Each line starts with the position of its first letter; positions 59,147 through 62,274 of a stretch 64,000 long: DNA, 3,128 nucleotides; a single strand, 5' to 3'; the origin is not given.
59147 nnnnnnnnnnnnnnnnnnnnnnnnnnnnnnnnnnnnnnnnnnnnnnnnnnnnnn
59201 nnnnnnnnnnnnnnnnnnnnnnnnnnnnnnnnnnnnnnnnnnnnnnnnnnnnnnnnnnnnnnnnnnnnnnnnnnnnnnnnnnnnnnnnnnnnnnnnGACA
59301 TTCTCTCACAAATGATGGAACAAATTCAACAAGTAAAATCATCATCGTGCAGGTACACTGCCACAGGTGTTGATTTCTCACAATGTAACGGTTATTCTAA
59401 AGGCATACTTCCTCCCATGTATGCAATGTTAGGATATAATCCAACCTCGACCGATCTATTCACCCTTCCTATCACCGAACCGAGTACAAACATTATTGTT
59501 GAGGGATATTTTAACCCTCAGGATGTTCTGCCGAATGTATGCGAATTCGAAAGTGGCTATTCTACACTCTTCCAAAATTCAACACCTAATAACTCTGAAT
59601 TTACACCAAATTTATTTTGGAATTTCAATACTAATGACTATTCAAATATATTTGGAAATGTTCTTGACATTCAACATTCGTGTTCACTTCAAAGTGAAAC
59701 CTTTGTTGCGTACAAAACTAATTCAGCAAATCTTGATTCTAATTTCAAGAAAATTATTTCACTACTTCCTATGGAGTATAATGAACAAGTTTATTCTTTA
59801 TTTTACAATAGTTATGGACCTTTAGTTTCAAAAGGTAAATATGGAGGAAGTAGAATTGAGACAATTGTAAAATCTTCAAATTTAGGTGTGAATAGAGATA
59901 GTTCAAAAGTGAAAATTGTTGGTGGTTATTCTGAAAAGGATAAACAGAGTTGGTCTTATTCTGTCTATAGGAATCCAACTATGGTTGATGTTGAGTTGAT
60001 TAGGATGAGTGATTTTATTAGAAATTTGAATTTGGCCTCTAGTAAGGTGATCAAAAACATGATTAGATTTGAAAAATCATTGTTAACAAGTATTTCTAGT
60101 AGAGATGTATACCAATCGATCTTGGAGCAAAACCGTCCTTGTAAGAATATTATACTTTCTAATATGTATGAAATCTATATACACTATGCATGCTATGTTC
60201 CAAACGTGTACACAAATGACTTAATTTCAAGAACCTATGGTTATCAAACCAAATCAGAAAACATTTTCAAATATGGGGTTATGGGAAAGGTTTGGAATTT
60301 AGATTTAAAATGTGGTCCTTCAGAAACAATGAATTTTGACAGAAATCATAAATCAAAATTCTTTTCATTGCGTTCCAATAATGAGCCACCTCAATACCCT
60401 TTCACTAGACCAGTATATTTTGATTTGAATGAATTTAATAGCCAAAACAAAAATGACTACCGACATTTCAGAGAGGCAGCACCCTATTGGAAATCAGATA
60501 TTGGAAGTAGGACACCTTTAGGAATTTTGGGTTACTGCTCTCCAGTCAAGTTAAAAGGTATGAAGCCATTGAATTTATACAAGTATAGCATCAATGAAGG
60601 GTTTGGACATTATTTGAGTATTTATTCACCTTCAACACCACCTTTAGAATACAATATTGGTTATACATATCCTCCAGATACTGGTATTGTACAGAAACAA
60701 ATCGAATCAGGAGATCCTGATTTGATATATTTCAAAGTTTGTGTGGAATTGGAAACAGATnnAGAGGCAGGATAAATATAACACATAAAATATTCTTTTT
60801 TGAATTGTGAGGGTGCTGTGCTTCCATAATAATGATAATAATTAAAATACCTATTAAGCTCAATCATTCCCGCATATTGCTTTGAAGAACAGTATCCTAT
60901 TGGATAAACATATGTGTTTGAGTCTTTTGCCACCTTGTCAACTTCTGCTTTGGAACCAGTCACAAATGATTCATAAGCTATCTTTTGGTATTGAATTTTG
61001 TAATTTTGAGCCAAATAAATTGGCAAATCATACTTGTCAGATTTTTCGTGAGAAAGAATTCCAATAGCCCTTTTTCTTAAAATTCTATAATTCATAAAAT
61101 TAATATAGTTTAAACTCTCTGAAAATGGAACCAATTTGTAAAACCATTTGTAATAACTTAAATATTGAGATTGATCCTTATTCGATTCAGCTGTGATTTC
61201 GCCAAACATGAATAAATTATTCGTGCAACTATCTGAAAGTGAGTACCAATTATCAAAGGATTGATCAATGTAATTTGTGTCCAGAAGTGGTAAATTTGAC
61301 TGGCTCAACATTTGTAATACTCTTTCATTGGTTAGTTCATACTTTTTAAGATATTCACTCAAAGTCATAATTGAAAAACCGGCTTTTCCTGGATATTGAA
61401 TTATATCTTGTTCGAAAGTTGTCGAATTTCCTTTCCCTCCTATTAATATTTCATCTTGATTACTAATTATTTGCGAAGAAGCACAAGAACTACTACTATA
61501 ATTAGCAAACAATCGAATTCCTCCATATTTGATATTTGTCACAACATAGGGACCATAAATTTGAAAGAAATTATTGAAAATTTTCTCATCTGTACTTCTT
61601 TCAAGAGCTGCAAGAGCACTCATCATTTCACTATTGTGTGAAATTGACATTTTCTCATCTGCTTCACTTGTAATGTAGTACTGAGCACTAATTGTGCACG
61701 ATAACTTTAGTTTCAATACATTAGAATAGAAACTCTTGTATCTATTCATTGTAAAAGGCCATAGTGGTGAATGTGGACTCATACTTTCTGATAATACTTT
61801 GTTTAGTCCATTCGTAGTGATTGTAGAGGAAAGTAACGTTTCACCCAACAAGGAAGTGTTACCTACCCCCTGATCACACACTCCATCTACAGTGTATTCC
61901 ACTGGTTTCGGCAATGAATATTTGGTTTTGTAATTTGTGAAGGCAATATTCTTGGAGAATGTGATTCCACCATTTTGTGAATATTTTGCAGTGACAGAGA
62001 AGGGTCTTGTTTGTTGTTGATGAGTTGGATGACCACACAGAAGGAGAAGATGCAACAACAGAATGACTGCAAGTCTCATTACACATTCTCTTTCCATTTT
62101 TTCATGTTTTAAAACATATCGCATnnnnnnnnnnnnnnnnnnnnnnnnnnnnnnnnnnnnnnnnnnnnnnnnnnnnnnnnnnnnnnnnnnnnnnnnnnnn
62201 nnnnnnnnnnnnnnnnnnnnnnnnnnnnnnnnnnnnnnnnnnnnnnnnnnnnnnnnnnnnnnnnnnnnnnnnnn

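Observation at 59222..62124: Convergent paralog pair of secreted proteins with a MACPF-like Y-G-x-x-x-(x6)-G-G signature and exactly overlapping stop codons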

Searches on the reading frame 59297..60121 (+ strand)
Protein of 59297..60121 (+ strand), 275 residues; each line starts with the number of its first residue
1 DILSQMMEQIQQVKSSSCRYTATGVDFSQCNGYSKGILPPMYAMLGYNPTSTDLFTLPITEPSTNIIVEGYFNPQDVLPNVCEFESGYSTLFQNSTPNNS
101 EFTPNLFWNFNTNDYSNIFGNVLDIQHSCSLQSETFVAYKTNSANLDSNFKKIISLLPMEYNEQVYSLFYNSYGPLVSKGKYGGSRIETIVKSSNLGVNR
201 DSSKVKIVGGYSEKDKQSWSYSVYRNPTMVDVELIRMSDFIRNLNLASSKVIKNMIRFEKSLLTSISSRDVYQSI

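Call 53: search_solved_structures(query=A6, max_evalue=10, show_alignments=4)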
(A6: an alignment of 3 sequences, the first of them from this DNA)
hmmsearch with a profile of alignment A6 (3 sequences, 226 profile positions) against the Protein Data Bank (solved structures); distinct sequences matched with E-value up to 10: 7.
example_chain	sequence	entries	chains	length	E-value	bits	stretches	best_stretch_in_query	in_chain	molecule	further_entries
3t5o_A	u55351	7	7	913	0.053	16.1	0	95-144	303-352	Complement component C6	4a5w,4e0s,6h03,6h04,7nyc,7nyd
8b0f_B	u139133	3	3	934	0.056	16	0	94-144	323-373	Complement component C6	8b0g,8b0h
4u88_A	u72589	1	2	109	0.62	12.6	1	162-207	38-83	Transcriptional regulator SaeR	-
4qwq_B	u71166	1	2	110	0.7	12.4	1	162-207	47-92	Response regulator SaeR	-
2qqh_A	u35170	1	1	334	0.96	11.9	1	94-145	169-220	Complement component C8 alpha chain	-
2rd7_A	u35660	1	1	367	0.97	11.9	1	94-145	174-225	Complement component C8 alpha chain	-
4ixa_A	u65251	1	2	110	1.4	11.4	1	162-206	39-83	Response regulator SaeR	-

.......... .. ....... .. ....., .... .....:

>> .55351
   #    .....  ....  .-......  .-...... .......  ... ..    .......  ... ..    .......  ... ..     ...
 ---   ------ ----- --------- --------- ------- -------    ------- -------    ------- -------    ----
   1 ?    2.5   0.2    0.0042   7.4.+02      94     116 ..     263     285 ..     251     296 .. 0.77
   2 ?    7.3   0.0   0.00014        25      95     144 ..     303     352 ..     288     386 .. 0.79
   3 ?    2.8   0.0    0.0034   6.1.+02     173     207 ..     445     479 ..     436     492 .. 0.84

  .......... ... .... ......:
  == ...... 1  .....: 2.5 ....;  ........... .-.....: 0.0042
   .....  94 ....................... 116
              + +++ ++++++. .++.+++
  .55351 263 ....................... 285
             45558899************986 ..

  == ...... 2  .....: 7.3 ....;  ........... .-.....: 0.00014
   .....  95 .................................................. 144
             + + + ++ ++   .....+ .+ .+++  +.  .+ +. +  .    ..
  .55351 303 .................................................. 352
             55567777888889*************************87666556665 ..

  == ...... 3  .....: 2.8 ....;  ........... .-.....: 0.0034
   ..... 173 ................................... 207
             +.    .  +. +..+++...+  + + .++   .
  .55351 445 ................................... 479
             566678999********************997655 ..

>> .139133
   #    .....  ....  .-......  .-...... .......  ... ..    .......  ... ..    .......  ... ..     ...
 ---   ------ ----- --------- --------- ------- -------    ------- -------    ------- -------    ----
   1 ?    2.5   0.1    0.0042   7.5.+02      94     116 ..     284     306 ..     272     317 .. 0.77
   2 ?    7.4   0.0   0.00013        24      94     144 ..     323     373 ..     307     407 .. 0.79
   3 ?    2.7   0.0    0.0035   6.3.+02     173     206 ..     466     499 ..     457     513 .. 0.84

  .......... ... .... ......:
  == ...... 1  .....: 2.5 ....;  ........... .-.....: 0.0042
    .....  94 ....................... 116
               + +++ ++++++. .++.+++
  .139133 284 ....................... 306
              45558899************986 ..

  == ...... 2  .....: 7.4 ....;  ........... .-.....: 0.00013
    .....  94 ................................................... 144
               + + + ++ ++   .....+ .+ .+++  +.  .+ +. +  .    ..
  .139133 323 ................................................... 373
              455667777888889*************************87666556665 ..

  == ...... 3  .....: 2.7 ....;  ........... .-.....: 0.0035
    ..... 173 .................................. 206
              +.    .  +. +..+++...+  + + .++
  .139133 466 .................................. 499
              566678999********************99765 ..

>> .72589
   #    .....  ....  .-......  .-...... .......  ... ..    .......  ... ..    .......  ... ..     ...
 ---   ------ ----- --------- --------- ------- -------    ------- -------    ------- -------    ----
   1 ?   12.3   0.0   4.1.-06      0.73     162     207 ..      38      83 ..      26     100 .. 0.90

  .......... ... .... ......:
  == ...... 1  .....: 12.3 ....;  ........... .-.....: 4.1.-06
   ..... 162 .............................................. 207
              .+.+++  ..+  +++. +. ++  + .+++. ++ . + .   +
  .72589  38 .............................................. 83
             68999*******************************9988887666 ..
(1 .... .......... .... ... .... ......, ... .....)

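Call 61: predict_structure(alignment_id=A7)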
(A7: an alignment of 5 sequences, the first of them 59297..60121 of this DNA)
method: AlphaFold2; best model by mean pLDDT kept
length: 275 residues; sequences in the alignment: 5
mean_pLDDT: 42.6   pTM: 0.39
mean pLDDT of the five models: 42.6, 40.8, 38.1, 37.4, 36.5
residues with pLDDT >= 90: 6; 70-90: 34; 50-70: 33; < 50: 202
segments of 3 or more residues with pLDDT < 50: 10-145, 179-230, 264-275
pLDDT, mean of each block of 10 residues (from residue 1): 52 35 25 24 28 30 26 29 26 29 30 32 32 38 50 79 78 55 38 30 28 36 43 65 83 86 48 35
secondary structure, 60 per line:
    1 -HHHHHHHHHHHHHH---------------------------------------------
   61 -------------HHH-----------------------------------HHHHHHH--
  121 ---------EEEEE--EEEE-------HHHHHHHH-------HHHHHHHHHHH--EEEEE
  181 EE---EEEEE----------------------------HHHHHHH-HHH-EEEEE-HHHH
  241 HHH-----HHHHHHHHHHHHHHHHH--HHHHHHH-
elements in order: H2-15 H112-118 E130-134 E137-140 H148-155 H163-173 E176-182 E186-190 H219-225 E231-235 H237-243 H249-265 H268-274

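Call 63: fold_search(model_id=the predicted structure, library=pdb)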
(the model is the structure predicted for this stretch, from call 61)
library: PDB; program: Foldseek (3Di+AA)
matches with E <= 10: 39; with E <= 0.001: 0
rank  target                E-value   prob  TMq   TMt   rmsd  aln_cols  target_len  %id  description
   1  8de6_A                1.3e-02  0.87  0.23  0.17  18.0       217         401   13  Oligomeric C9 in complex with aE11 Fab (released 2023-01-25)
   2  7nyd_E                3.9e-02  0.91  0.26  0.15  17.4       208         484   15  cryoEM structure of 2C9-sMAC (released 2021-10-06)
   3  8b0g_H                7.3e-02  0.69  0.25  0.18  17.1       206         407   14  2C9, C5b9-CD59 structure (released 2023-02-22)
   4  7nyc_G                8.3e-02  0.60  0.24  0.18  17.5       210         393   13  cryoEM structure of 3C9-sMAC (released 2021-10-06)
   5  7nyc_E                1.1e-01  0.57  0.22  0.13  22.4       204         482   15  cryoEM structure of 3C9-sMAC (released 2021-10-06)
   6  8b0f_D                1.2e-01  0.69  0.27  0.15  25.4       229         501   15  CryoEM structure of C5b8-CD59 (released 2023-02-22)
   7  3ojy_B                1.7e-01  0.75  0.28  0.17  10.6       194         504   16  Crystal Structure of Human Complement Component C8 (released 2011-04-13)
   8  8b0g_I                1.9e-01  0.51  0.26  0.18  15.6       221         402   13  2C9, C5b9-CD59 structure (released 2023-02-22)
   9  3ojy_A                2.4e-01  0.77  0.26  0.16  10.2       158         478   19  Crystal Structure of Human Complement Component C8 (released 2011-04-13)
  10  3t5o_A                3.1e-01  0.41  0.14  0.05   6.8        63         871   24  Crystal Structure of human Complement Component C6 (released 2012-02-01)
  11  7nyc_H                3.1e-01  0.35  0.24  0.17  16.8       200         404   13  cryoEM structure of 3C9-sMAC (released 2021-10-06)
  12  4e0s_B                3.1e-01  0.30  0.15  0.05   7.2        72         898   22  Crystal Structure of C5b-6 (released 2012-04-18)
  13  8b0g_D                3.7e-01  0.41  0.26  0.15  32.8       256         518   11  2C9, C5b9-CD59 structure (released 2023-02-22)
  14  8b0h_D                4.2e-01  0.41  0.27  0.15  27.8       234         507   15  2C9, C5b9-CD59 cryoEM structure (released 2023-02-22)
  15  7nyd_H                4.2e-01  0.23  0.22  0.20  15.7       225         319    9  cryoEM structure of 2C9-sMAC (released 2021-10-06)
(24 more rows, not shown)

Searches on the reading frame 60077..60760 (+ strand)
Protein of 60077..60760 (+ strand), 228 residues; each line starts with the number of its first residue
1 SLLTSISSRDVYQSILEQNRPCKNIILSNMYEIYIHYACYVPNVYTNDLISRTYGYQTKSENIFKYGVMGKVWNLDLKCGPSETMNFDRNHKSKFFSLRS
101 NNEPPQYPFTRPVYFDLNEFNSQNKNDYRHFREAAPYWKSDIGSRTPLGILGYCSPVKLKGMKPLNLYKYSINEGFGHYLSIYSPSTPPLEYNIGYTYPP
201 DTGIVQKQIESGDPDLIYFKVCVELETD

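Call 45: search_protein_families(library=pfam, proteins=[window:60077-60760:+], max_evalue=10)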
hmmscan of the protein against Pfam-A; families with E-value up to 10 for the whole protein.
seq(228 aa): 0 families

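Call 67: search_solved_structures(query=A8, max_evalue=10, show_alignments=2)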
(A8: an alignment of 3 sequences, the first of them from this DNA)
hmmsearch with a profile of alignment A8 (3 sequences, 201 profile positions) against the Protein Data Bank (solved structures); distinct sequences matched with E-value up to 10: 0.

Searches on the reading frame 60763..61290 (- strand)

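Call 45: search_protein_families(library=pfam, proteins=[window:60763-61290:-], max_evalue=10)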
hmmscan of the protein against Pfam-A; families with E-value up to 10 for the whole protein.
seq(176 aa): 1 family
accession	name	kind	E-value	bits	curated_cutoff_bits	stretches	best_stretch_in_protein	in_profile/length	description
PF05964.19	FYRN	-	0.00027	20.9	24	1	124-151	26-53/60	F/Y-rich N-terminus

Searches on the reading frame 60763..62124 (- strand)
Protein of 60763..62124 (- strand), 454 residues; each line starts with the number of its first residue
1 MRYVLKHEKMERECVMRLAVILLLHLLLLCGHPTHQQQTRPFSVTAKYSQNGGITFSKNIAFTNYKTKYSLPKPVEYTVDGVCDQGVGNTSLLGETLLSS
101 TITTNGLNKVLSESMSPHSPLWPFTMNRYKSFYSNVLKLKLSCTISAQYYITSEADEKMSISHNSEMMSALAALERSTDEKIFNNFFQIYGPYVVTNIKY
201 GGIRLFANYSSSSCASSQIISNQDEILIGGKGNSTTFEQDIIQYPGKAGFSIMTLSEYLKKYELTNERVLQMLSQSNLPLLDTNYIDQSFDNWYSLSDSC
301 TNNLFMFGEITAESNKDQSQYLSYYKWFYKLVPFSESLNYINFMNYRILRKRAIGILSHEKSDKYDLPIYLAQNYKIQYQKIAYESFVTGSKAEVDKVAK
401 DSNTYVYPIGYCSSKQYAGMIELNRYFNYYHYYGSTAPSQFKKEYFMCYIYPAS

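Call 3: search_protein_families(library=pfam, proteins=[window:60763-62124:-], max_evalue=1)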
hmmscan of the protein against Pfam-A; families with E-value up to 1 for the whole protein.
window:60763-62124:- (454 aa): 2 families
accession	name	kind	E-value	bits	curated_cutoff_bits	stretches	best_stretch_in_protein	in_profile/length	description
PF05964.19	FYRN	-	0.00038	20.5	24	1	402-429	26-53/60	F/Y-rich N-terminus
PF01823.24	MACPF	-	0.00067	20.3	21.5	1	128-203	8-88/214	MAC/Perforin domain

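Call 10: find_homologous_proteins(query=window:60763-62124:-, max_evalue=0.01)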
Query window:60763-62124:-: 3751 candidates shared short words with the query, none scored E <= 0.01.

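Call 35: list_cluster_members(proteins=[P0002, P0001, window:60763-62124:-, window:57624-59132:+, window:37763-38812:+])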
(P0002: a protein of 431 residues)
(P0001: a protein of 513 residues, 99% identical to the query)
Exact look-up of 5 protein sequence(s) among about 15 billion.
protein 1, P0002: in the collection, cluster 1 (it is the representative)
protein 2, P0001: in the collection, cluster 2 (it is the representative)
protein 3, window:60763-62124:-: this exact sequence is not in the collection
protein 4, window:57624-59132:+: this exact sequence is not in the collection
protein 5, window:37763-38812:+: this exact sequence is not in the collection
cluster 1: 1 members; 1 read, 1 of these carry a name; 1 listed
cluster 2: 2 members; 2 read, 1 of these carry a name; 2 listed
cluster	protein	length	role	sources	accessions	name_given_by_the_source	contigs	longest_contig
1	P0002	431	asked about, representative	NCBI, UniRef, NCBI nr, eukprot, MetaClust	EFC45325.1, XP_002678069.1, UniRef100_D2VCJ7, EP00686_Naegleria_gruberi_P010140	predicted protein [Naegleria gruberi] | Predicted protein n=1 Tax=Naegleria gruberi TaxID=5762 RepID=D2VCJ7_NAEGR | uncharacterized protein NAEGRDRAFT_79439 [Naegleria gruberi]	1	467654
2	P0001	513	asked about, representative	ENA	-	-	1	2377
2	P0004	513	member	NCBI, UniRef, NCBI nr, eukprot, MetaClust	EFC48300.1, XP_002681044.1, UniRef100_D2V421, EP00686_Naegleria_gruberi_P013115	MAC/Perforin domain-containing protein [Naegleria gruberi] | MAC/Perforin domain-containing protein n=1 Tax=Naegleria gruberi TaxID=5762 ... | XP_002681044.1 MAC/Perforin domain-containing protein [Naegleria gruberi strain NEG-M]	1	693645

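Call 68: search_protein_families(library=ncbifam, proteins=[window:60763-62124:-], max_evalue=1)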
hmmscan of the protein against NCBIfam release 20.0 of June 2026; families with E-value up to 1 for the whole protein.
window:60763-62124:- (454 aa): 1 family
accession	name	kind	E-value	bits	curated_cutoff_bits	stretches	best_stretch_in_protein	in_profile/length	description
NF011519.0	PRK14958.1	equivalog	0.055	12.1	912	1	161-288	303-434/509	DNA polymerase III subunits gamma and tau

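Call 91: list_cluster_members(proteins=[window:60763-62079:-, window:60763-62097:-, window:14630-16015:+, window:12582-14045:-, window:11168-12502:+, window:36212-37276:+, window:25157-26515:-, window:49078-52347:-])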
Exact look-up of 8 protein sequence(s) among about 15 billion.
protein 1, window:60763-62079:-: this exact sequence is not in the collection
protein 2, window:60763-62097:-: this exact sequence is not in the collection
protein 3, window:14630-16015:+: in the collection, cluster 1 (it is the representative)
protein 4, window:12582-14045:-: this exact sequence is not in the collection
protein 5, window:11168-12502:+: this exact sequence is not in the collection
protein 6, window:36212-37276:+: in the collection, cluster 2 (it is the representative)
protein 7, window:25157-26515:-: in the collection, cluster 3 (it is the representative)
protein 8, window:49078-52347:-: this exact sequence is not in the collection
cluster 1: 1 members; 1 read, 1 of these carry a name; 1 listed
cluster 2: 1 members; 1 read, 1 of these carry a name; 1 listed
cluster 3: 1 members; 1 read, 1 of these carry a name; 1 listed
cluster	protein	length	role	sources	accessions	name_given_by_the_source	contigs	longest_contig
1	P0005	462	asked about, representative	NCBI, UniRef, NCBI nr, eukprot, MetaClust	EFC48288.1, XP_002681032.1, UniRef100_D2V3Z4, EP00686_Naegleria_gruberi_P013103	kelch motif family protein [Naegleria gruberi] | Kelch motif family protein n=1 Tax=Naegleria gruberi TaxID=5762 RepID=D2V3Z4_NAEGR | XP_002681032.1 kelch motif family protein [Naegleria gruberi strain NEG-M]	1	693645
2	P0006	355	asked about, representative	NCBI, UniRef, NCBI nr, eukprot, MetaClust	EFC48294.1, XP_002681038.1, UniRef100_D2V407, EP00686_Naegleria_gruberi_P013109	predicted protein [Naegleria gruberi] | Predicted protein n=1 Tax=Naegleria gruberi TaxID=5762 RepID=D2V407_NAEGR | uncharacterized protein NAEGRDRAFT_46519 [Naegleria gruberi]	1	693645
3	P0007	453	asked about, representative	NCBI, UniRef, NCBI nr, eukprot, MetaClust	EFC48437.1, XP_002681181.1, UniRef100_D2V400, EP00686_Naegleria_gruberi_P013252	predicted protein [Naegleria gruberi] | Predicted protein n=1 Tax=Naegleria gruberi TaxID=5762 RepID=D2V400_NAEGR | uncharacterized protein NAEGRDRAFT_63548 [Naegleria gruberi]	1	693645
